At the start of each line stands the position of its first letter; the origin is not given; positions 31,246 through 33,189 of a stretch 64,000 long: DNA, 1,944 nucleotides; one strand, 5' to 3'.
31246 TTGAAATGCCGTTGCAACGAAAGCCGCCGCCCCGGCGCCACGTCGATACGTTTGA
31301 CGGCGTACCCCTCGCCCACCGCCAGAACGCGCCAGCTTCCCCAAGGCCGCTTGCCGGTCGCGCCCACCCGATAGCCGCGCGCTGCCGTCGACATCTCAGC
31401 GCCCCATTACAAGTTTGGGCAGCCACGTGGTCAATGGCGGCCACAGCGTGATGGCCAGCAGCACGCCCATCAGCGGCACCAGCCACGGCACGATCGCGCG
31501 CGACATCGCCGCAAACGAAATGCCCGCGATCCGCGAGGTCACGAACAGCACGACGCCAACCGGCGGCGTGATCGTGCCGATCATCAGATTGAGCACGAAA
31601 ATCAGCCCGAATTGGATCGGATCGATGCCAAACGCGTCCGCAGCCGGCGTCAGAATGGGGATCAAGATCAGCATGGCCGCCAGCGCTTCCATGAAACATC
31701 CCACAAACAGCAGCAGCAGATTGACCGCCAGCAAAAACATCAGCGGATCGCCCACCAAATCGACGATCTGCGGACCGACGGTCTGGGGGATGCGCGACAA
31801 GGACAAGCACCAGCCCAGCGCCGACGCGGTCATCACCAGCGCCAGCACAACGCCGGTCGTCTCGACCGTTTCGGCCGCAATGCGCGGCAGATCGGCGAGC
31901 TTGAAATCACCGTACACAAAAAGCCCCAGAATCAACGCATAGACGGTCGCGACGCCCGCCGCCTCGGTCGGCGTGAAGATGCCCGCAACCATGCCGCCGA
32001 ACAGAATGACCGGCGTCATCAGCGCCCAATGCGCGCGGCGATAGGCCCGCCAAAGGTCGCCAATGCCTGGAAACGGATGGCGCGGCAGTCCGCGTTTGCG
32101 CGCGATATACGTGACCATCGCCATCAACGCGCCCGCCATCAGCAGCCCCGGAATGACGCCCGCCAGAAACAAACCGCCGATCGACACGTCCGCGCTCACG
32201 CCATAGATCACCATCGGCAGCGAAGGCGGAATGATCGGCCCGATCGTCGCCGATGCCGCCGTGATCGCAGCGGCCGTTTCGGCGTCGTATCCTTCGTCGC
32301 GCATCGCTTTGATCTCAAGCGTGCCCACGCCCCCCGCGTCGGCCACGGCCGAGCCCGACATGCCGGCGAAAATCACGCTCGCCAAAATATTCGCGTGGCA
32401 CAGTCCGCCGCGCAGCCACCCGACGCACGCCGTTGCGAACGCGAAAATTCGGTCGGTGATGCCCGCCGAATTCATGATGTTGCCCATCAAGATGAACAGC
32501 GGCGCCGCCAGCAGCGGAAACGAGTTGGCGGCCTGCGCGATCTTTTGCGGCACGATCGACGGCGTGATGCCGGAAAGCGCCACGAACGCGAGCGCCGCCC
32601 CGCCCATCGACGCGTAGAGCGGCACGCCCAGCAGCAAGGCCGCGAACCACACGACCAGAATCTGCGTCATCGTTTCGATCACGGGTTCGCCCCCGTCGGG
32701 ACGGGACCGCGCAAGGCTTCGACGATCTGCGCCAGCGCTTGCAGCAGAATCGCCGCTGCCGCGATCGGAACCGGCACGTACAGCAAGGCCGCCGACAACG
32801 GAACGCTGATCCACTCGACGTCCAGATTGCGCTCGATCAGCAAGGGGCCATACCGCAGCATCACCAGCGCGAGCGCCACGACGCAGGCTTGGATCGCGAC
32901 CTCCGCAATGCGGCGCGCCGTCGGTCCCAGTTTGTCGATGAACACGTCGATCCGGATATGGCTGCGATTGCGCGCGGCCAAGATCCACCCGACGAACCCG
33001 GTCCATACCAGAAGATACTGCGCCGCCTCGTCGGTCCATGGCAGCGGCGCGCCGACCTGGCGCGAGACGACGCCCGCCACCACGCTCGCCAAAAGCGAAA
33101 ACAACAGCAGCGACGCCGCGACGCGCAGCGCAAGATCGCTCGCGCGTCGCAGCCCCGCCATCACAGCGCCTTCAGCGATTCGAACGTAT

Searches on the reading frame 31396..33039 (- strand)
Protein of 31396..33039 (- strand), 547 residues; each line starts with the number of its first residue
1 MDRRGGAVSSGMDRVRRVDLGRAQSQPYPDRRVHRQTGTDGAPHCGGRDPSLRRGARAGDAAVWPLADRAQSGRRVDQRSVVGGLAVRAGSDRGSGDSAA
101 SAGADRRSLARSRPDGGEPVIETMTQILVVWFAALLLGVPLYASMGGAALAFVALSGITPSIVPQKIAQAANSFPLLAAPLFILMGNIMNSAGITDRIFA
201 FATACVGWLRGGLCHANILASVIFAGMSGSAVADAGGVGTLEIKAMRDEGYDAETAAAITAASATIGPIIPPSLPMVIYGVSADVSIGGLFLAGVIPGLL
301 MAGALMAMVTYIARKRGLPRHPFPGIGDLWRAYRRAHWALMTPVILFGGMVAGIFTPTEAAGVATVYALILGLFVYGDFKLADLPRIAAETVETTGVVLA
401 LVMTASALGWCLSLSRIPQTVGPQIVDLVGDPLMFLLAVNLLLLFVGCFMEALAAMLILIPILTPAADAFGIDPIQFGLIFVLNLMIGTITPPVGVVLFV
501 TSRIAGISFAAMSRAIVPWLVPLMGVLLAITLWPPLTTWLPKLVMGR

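Call 66: search_protein_families(library=pfam, proteins=[window:31396-33039:-], max_evalue=0.0001)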
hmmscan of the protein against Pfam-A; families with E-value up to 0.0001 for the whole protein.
window:31396-33039:- (547 aa): 1 family
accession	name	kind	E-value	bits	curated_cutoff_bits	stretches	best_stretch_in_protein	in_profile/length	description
PF06808.19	DctM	-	2.1e-122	409.4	23.8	1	129-535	2-412/413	Tripartite ATP-independent periplasmic transporter, DctM component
